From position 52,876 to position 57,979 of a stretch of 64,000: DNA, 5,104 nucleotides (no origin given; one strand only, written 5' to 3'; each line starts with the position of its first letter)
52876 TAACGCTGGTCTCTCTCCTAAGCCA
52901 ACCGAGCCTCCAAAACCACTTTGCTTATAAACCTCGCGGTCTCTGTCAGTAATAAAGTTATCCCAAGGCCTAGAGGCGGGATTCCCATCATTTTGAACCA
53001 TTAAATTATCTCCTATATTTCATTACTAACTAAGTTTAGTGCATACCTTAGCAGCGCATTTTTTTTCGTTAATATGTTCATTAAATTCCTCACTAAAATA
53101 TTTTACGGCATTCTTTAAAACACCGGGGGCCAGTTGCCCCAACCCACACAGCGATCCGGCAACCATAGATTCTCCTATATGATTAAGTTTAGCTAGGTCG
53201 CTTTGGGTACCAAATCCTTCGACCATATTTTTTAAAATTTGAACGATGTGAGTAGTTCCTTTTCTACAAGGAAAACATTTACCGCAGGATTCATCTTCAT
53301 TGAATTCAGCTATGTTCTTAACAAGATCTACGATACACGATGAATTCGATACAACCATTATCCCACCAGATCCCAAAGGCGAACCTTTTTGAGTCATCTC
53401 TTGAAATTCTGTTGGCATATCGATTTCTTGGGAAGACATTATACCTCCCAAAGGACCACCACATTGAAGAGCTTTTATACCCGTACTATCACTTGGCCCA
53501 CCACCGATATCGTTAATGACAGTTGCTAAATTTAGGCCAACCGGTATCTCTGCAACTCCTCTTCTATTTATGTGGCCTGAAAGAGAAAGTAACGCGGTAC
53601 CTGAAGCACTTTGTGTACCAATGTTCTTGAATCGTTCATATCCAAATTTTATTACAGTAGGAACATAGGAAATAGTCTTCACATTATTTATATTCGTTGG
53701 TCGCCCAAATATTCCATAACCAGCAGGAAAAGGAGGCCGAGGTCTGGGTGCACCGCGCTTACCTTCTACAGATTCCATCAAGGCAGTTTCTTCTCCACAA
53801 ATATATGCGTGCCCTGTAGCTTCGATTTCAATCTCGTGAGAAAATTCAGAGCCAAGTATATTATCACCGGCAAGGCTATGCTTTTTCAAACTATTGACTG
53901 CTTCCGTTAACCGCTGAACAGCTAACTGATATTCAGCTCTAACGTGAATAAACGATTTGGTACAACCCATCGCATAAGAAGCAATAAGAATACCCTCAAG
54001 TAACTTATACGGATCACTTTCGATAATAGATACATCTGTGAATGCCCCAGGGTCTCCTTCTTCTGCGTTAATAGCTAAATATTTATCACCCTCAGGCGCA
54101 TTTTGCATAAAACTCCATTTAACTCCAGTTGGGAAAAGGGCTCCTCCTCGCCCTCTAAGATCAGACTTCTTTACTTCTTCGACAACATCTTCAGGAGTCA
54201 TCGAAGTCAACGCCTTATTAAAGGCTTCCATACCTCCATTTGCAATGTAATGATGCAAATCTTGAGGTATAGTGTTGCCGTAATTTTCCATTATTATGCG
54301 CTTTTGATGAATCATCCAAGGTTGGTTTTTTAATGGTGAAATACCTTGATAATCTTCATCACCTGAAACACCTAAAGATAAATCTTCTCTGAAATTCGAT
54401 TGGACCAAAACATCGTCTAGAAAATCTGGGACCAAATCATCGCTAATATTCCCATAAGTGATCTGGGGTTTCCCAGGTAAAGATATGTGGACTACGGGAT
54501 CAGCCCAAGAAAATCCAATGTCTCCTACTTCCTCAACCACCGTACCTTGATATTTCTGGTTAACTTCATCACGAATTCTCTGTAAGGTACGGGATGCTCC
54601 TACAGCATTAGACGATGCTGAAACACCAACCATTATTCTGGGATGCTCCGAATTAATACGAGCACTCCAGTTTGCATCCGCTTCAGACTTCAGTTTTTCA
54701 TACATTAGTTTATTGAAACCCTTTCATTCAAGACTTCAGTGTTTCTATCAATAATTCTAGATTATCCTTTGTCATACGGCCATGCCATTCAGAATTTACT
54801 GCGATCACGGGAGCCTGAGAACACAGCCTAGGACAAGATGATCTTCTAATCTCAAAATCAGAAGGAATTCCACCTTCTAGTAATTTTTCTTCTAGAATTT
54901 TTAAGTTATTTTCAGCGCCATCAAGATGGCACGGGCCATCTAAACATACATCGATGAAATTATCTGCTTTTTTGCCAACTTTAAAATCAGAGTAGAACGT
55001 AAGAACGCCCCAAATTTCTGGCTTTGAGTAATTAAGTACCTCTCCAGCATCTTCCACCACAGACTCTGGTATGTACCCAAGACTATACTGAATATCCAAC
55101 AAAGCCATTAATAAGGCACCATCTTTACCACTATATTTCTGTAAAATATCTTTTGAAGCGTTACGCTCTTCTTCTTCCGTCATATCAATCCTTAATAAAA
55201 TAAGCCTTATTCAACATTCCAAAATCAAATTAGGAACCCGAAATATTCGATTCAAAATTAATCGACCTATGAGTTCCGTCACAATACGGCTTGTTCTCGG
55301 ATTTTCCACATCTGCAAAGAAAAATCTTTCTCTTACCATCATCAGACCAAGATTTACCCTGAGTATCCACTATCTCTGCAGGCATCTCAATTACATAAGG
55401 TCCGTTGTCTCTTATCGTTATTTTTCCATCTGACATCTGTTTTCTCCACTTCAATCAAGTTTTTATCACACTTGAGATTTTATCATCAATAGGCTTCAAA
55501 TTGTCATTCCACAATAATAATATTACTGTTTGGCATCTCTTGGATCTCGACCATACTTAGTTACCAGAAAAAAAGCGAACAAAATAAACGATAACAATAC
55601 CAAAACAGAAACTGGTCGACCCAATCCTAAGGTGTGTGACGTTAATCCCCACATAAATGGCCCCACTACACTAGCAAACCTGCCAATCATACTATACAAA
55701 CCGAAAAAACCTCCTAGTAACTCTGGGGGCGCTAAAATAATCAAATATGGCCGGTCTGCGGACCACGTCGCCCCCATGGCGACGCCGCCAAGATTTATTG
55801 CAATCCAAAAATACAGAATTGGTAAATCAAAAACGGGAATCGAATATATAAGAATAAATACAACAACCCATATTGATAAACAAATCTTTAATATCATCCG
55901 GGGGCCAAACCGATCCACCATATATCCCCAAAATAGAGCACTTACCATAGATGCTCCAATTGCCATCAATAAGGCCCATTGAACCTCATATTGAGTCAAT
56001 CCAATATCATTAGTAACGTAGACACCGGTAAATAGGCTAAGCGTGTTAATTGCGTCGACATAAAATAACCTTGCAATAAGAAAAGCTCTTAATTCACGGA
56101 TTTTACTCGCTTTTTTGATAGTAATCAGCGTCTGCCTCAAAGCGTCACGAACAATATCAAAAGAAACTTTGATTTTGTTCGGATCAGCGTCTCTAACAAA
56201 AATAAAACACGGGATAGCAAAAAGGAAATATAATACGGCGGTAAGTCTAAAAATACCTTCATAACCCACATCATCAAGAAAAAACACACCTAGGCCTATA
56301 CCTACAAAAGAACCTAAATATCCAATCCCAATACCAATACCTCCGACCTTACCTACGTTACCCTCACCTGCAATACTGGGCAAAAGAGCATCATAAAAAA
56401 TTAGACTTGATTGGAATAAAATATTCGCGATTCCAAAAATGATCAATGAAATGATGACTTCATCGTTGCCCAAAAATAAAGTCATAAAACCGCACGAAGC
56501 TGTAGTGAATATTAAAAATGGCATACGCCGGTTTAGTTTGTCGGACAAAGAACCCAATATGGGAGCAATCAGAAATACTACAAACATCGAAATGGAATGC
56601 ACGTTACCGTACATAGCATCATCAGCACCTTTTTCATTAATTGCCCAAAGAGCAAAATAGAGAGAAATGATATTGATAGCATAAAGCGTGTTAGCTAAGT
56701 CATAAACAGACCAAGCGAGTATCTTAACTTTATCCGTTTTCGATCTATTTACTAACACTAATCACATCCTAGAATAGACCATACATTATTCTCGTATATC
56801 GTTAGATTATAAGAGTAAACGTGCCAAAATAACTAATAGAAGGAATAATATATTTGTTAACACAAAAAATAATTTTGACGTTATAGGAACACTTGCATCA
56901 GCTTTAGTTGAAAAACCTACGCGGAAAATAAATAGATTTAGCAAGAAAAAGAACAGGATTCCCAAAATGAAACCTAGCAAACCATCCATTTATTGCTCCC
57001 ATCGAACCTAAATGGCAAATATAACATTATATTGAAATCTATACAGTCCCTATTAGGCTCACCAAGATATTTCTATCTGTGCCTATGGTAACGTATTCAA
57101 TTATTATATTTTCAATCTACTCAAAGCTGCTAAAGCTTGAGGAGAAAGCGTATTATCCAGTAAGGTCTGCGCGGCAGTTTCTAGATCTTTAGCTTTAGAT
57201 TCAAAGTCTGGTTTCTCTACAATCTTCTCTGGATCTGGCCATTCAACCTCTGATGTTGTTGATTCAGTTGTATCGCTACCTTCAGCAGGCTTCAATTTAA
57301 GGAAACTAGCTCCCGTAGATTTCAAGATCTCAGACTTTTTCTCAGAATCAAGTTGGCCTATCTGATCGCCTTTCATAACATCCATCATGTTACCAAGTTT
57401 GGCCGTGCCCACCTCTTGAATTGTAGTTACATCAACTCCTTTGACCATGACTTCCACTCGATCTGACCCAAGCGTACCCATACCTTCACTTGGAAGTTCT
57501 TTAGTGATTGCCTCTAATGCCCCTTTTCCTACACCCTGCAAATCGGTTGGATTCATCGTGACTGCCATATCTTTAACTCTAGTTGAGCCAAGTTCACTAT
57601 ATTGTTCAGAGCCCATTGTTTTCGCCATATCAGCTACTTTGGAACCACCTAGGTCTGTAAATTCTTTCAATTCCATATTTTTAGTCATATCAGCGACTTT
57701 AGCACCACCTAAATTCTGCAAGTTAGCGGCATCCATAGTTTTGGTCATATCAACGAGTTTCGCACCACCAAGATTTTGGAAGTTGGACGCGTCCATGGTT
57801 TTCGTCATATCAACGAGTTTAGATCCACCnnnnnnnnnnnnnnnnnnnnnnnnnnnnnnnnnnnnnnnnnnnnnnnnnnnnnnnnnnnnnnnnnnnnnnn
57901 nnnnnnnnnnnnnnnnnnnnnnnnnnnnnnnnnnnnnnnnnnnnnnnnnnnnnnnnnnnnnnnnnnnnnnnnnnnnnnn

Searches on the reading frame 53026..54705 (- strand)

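Call 11: search_protein_families(library=pfam, proteins=[window:53026-54705:-])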
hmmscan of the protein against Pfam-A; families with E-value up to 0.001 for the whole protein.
window:53026-54705:- (559 aa): 2 families
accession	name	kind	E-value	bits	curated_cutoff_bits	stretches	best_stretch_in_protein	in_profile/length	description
PF01512.22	Complex1_51K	-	6.3e-41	140.2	31.2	1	178-349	1-149/150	Nuo51 FMN-binding domain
PF10589.14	NADH_4Fe-4S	-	4.5e-26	91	23.5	1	460-544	1-85/85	NADH-ubiquinone oxidoreductase-F iron-sulfur binding region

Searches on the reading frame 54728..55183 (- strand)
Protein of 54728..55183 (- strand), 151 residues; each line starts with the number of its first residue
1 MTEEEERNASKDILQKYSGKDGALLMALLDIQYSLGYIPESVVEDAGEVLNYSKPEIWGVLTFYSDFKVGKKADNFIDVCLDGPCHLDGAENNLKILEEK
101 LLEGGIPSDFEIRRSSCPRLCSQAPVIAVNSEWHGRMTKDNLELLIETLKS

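Call 11: search_protein_families(library=pfam, proteins=[window:54728-55183:-])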
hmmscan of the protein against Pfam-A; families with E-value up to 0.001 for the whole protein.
window:54728-55183:- (151 aa): 1 family
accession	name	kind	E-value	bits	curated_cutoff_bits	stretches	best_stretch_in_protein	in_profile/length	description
PF01257.25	2Fe-2S_thioredx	-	1.6e-26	93.3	24.8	1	11-150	2-145/145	Thioredoxin-like [2Fe-2S] ferredoxin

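Call 15: find_encoding_contigs(protein=window:54728-55183:-, flank=10000, max_places=6)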
Protein window:54728-55183:- (151 aa): 6 contigs read that carry it; 6 places shown.
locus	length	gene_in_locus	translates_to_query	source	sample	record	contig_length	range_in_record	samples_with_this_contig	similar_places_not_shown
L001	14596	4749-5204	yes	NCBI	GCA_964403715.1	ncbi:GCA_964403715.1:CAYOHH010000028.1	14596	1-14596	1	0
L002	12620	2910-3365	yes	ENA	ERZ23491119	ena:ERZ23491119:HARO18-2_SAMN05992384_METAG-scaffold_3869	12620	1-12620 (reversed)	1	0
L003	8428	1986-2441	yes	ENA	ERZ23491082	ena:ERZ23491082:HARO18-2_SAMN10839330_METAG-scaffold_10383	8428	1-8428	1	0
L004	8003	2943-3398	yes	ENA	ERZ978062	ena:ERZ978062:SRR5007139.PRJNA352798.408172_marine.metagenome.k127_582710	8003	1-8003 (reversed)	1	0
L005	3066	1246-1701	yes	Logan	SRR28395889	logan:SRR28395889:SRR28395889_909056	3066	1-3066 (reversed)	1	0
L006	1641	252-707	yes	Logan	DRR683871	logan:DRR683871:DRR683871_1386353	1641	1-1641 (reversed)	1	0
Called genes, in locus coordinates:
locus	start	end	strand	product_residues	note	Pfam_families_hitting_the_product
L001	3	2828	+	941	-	?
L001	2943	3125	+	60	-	-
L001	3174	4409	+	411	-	PF07690:MFS_1, PF11700:ATG22 (weak), PF12832:MFS_1_like (faint), PF11700:ATG22, PF07690:MFS_1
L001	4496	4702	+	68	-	PF09360:zf-CDGSH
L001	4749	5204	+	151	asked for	PF01257:2Fe-2S_thioredx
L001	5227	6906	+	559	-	PF01512:Complex1_51K, PF10589:NADH_4Fe-4S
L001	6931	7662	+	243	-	PF00857:Isochorismatase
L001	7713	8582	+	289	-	PF13714:PEP_mutase, PF00463:ICL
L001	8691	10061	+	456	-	PF01979:Amidohydro_1, PF07969:Amidohydro_3 (faint)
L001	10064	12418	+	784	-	PF02515:CoA_transf_3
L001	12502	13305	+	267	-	PF00561:Abhydrolase_1, PF12146:Hydrolase_4, PF12697:Abhydrolase_6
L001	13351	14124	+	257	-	PF00378:ECH_1, PF16113:ECH_2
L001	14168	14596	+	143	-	?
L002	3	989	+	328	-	?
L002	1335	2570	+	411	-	PF07690:MFS_1, PF11700:ATG22 (weak), PF12832:MFS_1_like (faint), PF11700:ATG22, PF07690:MFS_1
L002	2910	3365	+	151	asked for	PF01257:2Fe-2S_thioredx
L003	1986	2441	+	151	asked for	PF01257:2Fe-2S_thioredx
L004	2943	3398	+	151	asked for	PF01257:2Fe-2S_thioredx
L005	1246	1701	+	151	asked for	PF01257:2Fe-2S_thioredx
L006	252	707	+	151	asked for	PF01257:2Fe-2S_thioredx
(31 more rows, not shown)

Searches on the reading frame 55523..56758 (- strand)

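Call 11: search_protein_families(library=pfam, proteins=[window:55523-56758:-])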
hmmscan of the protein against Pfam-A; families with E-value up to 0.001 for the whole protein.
window:55523-56758:- (411 aa): 3 families
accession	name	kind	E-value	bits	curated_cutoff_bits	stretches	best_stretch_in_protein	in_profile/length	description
PF07690.21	MFS_1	-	4.7e-30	105.1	33.4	2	25-235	7-215/347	Major Facilitator Superfamily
PF11700.14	ATG22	-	5.4e-26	91.8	24.1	2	137-401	192-473/482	Vacuole effluxer Atg22 like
PF12832.13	MFS_1_like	-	3.5e-09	36.6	25.2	1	41-359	27-346/373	MFS_1 like family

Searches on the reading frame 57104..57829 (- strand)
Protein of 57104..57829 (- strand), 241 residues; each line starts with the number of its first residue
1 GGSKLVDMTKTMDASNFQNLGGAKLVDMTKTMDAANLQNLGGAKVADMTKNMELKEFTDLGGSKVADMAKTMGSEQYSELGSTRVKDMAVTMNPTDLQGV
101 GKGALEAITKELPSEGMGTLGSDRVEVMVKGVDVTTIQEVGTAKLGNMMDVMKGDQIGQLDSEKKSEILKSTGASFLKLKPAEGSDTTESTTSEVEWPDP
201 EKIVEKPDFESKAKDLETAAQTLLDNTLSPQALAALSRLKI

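Call 38: find_related_loci(query=window:57104-57829:-, collection=genome_contigs, flank=10000)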
Query window:57104-57829:- (241 aa) in genome_contigs; peptide patterns used: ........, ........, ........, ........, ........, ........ (x = any residue, [..] = any of these).
70 stretches matched a pattern; 5 encode a relative of the query (tblastn E <= 1e-3); 4 distinct loci.
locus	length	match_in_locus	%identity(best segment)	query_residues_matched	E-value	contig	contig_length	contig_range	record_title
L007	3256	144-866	84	1-241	2e-139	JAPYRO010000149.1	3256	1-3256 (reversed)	MAG: Dehalococcoidia bacterium isolate PW3.metabat2.168 PW3_42222_length_3256_cov_5.945954, whole genome shotgun sequenc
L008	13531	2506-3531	81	1-241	1e-130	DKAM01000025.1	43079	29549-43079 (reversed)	MAG TPA_asm: Dehalococcoidia bacterium UBA6926 UBA6926_contig_15330, whole genome shotgun sequence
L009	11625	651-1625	40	1-211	7e-41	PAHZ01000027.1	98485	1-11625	MAG: Chloroflexota bacterium isolate NAT190 147501, whole genome shotgun sequence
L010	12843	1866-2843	39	1-215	1e-37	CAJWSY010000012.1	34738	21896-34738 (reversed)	MAG TPA_asm: uncultured Chloroflexi bacterium isolate ERR599082_bin.30_MetaBAT_v2.12.1_MAG genome assembly, contig: NODE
